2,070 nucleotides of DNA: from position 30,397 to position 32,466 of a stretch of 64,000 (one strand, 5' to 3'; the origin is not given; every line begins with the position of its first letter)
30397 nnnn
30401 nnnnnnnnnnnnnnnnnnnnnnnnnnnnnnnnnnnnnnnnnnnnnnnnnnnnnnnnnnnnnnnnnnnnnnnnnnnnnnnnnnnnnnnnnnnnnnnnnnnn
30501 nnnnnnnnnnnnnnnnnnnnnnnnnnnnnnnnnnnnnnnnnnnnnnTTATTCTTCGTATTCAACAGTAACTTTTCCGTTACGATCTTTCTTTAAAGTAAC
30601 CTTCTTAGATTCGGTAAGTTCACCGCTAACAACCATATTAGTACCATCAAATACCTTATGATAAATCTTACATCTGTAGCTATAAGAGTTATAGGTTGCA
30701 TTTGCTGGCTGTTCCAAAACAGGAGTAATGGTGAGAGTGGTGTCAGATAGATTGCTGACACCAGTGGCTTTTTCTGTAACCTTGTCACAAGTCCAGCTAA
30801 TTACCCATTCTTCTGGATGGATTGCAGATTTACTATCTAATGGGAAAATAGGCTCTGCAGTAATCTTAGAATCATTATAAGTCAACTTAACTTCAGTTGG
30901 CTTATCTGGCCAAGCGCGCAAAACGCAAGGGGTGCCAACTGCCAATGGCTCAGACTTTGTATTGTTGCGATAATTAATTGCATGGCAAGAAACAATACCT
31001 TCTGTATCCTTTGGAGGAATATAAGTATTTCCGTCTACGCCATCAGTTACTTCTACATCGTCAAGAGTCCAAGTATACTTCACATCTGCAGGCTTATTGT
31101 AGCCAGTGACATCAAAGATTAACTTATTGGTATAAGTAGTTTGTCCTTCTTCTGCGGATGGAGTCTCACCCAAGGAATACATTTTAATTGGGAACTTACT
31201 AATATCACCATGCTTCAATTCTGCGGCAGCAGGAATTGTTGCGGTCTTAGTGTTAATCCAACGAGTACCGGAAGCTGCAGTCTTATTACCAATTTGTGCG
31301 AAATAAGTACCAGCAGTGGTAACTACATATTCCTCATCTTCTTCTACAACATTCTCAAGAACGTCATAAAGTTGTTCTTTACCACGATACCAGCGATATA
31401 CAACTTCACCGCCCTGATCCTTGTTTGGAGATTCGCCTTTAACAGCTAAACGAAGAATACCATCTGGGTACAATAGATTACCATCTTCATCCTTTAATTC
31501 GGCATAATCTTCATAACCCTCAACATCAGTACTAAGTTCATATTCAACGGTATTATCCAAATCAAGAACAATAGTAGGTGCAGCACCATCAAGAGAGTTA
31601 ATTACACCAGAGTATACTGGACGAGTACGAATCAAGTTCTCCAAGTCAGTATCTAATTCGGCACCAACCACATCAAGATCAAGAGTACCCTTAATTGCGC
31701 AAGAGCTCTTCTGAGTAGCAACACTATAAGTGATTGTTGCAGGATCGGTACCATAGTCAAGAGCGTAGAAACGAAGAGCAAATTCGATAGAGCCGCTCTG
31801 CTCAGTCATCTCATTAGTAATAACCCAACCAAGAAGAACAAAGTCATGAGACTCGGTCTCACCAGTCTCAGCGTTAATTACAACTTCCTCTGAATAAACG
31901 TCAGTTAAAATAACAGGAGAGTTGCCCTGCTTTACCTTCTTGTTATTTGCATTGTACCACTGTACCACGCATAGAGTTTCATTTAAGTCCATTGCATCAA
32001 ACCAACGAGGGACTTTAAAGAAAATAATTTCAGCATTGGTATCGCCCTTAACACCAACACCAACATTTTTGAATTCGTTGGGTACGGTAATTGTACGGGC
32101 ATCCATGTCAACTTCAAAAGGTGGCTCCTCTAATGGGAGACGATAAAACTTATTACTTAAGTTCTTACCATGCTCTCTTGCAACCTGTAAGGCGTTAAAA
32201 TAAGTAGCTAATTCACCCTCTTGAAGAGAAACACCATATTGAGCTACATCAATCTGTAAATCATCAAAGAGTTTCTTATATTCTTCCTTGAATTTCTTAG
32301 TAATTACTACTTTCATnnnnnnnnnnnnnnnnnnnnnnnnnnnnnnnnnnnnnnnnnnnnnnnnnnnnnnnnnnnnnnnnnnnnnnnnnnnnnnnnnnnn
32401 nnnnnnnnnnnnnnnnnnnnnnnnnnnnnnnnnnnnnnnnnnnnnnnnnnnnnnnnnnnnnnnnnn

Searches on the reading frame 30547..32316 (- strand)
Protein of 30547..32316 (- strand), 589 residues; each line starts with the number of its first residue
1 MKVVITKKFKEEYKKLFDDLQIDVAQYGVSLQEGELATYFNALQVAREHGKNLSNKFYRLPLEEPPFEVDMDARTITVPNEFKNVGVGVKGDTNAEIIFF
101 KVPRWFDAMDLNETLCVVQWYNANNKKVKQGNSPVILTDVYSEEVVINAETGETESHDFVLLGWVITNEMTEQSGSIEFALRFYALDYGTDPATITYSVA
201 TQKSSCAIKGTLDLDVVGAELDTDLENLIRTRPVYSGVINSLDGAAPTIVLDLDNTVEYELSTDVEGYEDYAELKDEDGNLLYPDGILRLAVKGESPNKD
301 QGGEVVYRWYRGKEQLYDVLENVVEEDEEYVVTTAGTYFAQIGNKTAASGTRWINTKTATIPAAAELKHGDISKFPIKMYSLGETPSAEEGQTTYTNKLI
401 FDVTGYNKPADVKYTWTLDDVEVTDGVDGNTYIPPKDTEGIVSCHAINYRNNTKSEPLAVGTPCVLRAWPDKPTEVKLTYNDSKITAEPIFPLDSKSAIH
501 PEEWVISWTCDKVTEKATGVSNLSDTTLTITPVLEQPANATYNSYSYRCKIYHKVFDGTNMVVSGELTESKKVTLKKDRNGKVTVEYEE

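Call 44: search_protein_families(library=phrogs, max_evalue=0.0001, proteins=[window:30547-32316:-])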
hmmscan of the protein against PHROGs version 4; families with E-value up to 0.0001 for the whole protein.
window:30547-32316:- (589 aa): 0 families

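Call 64: search_protein_families(library=pfam, max_evalue=0.001, proteins=[window:30547-32316:-])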
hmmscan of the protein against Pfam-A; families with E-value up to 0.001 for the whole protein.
window:30547-32316:- (589 aa): 1 family
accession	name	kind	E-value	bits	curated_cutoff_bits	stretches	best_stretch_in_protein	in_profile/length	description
PF07654.21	C1-set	-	0.00019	22.1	21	0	499-554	25-84/86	Immunoglobulin C1-set domain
